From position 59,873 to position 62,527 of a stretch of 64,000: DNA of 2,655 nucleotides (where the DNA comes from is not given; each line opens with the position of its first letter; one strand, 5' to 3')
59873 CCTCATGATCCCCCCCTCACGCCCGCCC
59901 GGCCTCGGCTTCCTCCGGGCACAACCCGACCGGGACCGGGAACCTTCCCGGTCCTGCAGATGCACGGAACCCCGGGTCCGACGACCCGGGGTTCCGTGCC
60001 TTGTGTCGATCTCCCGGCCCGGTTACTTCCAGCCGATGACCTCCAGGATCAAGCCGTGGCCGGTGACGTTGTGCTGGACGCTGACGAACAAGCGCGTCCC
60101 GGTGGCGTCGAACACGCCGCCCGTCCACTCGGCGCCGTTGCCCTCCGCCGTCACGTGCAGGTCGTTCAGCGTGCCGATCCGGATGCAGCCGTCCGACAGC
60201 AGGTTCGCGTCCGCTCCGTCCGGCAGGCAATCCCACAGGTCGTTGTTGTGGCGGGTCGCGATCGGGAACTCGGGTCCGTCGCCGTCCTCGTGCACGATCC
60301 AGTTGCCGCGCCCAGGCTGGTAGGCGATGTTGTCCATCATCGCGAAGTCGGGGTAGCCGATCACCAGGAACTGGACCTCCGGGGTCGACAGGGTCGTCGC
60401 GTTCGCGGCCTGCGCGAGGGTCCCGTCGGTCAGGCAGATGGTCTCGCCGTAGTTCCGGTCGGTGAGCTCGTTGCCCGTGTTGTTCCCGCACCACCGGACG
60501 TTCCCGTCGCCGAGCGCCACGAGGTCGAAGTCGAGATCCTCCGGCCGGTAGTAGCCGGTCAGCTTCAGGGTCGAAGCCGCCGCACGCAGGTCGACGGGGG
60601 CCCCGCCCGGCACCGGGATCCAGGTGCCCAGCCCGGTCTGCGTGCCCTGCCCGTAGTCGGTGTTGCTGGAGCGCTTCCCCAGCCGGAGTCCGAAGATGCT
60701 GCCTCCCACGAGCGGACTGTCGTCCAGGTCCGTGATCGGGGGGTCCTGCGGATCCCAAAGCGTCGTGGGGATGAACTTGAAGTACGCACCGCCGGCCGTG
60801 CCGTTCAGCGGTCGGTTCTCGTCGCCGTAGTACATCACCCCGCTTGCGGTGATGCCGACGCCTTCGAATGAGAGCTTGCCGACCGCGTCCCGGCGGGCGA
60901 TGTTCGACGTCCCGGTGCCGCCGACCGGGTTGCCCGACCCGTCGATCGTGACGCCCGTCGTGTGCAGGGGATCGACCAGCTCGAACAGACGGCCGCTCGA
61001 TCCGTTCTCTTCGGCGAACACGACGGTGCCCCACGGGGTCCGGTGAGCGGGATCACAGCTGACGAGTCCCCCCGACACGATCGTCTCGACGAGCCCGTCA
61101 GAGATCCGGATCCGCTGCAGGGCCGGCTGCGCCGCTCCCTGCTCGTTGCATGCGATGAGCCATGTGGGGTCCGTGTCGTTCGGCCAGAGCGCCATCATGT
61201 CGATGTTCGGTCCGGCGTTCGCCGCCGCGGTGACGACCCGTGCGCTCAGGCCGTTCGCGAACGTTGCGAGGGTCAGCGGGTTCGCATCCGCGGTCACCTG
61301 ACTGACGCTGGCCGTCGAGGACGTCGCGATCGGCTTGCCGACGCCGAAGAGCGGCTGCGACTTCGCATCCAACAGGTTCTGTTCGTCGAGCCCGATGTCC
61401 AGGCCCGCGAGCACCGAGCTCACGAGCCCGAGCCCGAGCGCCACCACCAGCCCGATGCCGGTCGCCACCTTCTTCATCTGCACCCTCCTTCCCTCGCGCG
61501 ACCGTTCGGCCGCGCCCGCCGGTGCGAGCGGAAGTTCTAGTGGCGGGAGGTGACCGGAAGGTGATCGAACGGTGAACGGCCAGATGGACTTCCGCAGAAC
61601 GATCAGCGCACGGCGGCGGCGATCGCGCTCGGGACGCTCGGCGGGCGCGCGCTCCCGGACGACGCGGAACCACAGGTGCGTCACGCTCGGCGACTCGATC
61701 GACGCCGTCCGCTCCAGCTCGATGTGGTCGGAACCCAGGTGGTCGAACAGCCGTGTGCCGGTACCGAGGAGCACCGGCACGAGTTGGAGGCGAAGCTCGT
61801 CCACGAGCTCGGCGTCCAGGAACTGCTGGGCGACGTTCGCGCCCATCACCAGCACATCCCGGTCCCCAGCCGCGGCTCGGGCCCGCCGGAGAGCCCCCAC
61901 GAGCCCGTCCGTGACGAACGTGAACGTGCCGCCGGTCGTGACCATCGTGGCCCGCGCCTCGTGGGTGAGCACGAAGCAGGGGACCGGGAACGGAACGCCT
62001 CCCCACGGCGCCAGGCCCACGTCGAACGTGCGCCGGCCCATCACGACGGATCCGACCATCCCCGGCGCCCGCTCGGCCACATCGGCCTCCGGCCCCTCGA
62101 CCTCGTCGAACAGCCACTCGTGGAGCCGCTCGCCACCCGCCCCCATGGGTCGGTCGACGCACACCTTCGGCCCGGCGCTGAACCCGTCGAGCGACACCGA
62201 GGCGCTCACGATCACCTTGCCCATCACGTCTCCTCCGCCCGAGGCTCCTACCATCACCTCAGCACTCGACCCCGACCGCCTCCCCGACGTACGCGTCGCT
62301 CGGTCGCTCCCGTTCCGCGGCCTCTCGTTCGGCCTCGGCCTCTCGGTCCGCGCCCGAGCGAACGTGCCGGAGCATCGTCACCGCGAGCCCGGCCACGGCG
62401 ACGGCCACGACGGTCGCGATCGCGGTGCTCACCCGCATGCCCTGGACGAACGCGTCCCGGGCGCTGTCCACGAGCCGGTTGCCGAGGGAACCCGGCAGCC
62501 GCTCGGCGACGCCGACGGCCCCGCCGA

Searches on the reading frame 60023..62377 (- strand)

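Call 58: search_protein_families(library=pfam, proteins=[window:60023-62377:-], max_evalue=0.00001)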
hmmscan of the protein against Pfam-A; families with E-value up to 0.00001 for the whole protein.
window:60023-62377:- (784 aa): 2 families
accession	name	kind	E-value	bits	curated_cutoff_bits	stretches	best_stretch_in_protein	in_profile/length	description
PF01872.23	RibD_C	-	9.5e-12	45.6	24.1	1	54-224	2-186/197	RibD C-terminal domain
PF05787.19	PhoX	-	7.6e-07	29.1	24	0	433-769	156-513/515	Alkaline phosphatase PhoX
